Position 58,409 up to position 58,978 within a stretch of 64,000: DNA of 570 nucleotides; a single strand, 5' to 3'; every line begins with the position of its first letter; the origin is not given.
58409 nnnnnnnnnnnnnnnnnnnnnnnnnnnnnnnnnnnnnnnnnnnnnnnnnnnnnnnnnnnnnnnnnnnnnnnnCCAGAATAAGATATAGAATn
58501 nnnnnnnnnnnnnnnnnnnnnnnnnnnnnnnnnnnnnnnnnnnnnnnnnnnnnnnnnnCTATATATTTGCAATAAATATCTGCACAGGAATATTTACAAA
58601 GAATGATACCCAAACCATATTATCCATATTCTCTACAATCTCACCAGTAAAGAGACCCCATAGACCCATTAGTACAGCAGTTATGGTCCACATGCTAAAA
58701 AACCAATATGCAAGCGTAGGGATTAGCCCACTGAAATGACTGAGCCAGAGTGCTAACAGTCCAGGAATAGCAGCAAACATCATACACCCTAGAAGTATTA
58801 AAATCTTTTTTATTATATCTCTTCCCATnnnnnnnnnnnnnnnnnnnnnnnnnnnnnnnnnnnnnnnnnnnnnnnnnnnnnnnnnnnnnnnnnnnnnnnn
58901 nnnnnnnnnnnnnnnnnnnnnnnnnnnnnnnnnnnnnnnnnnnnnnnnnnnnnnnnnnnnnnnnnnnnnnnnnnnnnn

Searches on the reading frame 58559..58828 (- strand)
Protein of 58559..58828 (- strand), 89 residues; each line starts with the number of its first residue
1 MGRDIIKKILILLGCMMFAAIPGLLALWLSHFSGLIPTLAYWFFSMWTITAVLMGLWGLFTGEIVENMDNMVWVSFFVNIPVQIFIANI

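Call 7: search_protein_families(library=pfam, proteins=[window:58559-58828:-], max_evalue=10)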
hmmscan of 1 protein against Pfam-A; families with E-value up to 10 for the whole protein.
window:58559-58828:- (89 aa): 1 family
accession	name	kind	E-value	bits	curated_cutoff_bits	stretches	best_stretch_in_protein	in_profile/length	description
PF09882.14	DUF2109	-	0.083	13.4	23.1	1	3-46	20-61/76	Predicted membrane protein (DUF2109)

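Call 8: find_homologous_proteins(query=window:58562-58828:-, max_evalue=0.01)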
Query seq(89 aa) (89 aa): 1 proteins with E <= 0.01 among 2 candidates.
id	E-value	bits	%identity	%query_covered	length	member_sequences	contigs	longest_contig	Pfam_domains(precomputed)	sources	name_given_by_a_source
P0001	6.0e-51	189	100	100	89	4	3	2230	-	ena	-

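Call 9: find_encoding_contigs(protein=P0001, flank=10000, max_places=10)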
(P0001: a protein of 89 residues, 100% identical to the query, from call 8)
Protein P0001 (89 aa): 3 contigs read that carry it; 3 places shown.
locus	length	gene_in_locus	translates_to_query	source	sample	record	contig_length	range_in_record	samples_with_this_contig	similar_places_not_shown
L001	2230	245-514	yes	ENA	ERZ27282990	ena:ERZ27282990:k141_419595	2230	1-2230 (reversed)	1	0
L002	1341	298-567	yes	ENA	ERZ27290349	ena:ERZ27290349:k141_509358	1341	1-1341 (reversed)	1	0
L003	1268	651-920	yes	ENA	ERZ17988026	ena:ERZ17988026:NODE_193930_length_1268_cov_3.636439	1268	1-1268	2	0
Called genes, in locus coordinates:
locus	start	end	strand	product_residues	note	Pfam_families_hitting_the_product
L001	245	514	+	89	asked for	-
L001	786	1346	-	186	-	PF03602:Cons_hypoth95, PF06325:PrmA (weak), PF05175:MTS (weak)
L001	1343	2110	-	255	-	-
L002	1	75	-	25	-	?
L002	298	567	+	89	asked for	-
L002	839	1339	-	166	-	?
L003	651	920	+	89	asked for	-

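Call 77: search_protein_families(library=phrogs, proteins=[window:58562-58828:-], max_evalue=0.01)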
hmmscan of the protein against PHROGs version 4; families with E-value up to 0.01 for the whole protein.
seq(89 aa): 0 families

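Call 85: search_protein_representatives(protein=window:58559-58828:-)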
Query: 89 residues. Proteins with E-value up to 0.001 (for the whole library): 6; up to 1e-10: 1; up to 1e-30: 1. The best 6 are listed.
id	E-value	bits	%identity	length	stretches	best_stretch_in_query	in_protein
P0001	1.9e-51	188.6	100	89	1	1-89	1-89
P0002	1.7e-09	54.3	45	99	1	8-86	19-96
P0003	6.2e-08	49.3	44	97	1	10-88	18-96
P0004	2.8e-07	47.2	42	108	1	9-88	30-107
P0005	2.3e-05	41.0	42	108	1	17-89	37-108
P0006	1.5e-04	38.5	40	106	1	19-87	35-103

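Call 86: find_encoding_contigs(protein=P0002, flank=3000, max_places=4)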
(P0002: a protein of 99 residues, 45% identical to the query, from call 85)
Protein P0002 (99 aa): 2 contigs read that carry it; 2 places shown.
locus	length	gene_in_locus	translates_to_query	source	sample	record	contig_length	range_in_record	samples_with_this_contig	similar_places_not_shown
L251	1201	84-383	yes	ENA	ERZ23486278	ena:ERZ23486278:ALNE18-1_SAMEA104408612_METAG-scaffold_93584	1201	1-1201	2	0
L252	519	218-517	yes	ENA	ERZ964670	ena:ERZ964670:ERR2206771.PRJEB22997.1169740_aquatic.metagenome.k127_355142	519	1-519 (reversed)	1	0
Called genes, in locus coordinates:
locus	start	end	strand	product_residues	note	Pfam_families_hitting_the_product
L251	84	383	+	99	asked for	-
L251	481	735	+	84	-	-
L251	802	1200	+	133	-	?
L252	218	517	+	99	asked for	?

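Call 87: find_encoding_contigs(protein=P0003, flank=3000, max_places=4)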
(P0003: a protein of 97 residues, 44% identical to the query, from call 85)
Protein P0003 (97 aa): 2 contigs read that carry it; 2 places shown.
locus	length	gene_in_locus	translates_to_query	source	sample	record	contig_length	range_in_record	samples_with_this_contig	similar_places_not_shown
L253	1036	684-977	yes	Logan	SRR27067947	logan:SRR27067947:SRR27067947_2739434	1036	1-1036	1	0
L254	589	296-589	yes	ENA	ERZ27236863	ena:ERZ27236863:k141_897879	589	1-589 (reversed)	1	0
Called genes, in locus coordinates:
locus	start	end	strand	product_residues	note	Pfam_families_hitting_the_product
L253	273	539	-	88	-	-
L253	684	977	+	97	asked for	-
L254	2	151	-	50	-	?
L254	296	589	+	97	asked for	?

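Call 88: find_encoding_contigs(protein=P0004, flank=3000, max_places=4)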
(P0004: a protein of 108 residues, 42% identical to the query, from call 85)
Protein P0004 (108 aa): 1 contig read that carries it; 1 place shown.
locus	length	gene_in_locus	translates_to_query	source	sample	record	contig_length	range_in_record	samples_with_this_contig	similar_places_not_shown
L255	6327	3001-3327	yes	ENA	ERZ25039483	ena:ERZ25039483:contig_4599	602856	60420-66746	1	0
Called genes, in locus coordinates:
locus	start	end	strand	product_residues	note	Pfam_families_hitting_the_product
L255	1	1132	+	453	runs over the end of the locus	PF00145:DNA_methylase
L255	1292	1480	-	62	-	PF07411:DUF1508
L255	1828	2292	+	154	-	-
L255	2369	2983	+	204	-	-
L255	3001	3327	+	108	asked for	-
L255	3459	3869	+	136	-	PF04266:ASCH (weak)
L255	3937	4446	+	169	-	-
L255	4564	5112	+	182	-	-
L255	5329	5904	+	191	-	PF14342:DUF4396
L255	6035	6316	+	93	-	-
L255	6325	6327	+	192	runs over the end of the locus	-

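Call 89: find_encoding_contigs(protein=P0005, flank=3000, max_places=4)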
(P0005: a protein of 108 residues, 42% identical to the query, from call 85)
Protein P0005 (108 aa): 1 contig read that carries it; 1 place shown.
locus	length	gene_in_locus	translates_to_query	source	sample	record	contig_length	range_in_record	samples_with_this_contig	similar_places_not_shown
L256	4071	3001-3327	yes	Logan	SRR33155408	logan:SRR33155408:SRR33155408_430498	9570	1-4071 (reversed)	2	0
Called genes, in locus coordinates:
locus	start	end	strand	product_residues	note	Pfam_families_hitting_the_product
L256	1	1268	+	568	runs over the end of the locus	PF00145:DNA_methylase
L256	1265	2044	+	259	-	PF13020:NOV_C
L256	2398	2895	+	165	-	-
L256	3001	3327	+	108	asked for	-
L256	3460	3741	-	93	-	-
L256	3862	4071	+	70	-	?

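Call 90: find_encoding_contigs(protein=P0006, flank=3000, max_places=4)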
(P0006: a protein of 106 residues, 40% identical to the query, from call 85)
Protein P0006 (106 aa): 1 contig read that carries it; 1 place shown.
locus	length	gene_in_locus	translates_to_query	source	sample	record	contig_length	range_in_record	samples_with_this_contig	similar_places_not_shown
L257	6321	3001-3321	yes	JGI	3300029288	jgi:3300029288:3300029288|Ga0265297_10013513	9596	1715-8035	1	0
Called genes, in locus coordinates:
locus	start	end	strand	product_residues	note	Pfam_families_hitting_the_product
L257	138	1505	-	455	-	PF27228:MTBMA_p00010_2nd (weak)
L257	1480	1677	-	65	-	-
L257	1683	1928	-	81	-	PF18903:DUF5659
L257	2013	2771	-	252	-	-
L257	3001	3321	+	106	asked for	-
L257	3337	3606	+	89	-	-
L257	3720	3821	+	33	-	-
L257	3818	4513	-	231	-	-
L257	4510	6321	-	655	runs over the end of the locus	PF00376:MerR (weak), PF12728:HTH_17, PF24098:DUF7380 (weak)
